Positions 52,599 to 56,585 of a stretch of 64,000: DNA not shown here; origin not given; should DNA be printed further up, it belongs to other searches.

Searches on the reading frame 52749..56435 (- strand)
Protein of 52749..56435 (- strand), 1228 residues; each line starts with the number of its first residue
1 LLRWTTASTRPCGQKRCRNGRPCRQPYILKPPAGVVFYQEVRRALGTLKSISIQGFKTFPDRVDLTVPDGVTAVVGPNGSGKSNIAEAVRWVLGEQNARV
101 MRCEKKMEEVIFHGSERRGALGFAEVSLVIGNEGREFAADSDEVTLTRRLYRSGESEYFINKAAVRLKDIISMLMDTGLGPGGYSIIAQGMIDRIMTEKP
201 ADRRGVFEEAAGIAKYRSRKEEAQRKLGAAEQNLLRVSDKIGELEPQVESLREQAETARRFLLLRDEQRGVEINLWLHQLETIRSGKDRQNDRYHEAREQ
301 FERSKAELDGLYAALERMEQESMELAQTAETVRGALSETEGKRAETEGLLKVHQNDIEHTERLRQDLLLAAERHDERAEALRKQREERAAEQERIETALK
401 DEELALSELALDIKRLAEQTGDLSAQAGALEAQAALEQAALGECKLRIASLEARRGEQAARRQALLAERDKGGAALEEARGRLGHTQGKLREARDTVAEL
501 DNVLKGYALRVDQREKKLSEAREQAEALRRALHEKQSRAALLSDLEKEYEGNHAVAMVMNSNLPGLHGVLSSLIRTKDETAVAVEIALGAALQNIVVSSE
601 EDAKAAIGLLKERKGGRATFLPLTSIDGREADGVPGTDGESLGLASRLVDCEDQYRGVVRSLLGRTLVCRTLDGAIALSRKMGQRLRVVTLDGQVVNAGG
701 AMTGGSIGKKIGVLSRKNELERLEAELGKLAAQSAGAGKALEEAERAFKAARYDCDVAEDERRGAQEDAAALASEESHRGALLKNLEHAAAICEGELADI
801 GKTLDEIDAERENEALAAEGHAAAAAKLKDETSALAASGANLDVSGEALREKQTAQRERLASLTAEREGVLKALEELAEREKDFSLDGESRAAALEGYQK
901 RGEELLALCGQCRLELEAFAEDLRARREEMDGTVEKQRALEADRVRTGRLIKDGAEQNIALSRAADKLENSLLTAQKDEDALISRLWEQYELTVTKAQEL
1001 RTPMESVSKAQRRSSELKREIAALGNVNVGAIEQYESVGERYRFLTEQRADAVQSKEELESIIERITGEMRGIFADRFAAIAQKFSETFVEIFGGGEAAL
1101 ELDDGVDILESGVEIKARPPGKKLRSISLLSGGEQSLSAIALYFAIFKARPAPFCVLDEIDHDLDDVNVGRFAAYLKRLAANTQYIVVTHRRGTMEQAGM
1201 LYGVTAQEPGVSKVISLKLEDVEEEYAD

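Call 51: search_protein_families(library=pfam, proteins=[window:52749-56435:-], max_evalue=0.001)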
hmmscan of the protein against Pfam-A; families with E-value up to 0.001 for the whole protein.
window:52749-56435:- (1228 aa): 7 families
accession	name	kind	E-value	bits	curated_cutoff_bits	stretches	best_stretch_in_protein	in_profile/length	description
PF02463.25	SMC_N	-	3.1e-66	223.4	40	1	48-1212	2-219/220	RecF/RecN/SMC N terminal domain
PF06470.18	SMC_hinge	-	6.4e-32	110.8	22.5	1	564-678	2-115/116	SMC proteins Flexible Hinge Domain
PF13304.12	AAA_21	-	6.4e-09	36.7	27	1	71-95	1-25/304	AAA domain, putative AbiEii toxin, Type IV TA system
PF13175.12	AAA_15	-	3.8e-08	33.8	32.1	1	48-105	3-62/374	AAA ATPase domain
PF13476.12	AAA_23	-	5.5e-08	34.1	27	1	50-333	1-194/201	AAA domain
PF00005.33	ABC_tran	-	0.00058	20.9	25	0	63-100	4-42/137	ABC transporter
PF13555.12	AAA_29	-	0.00076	19.6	27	0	50-94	3-47/61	P-loop containing region of AAA domain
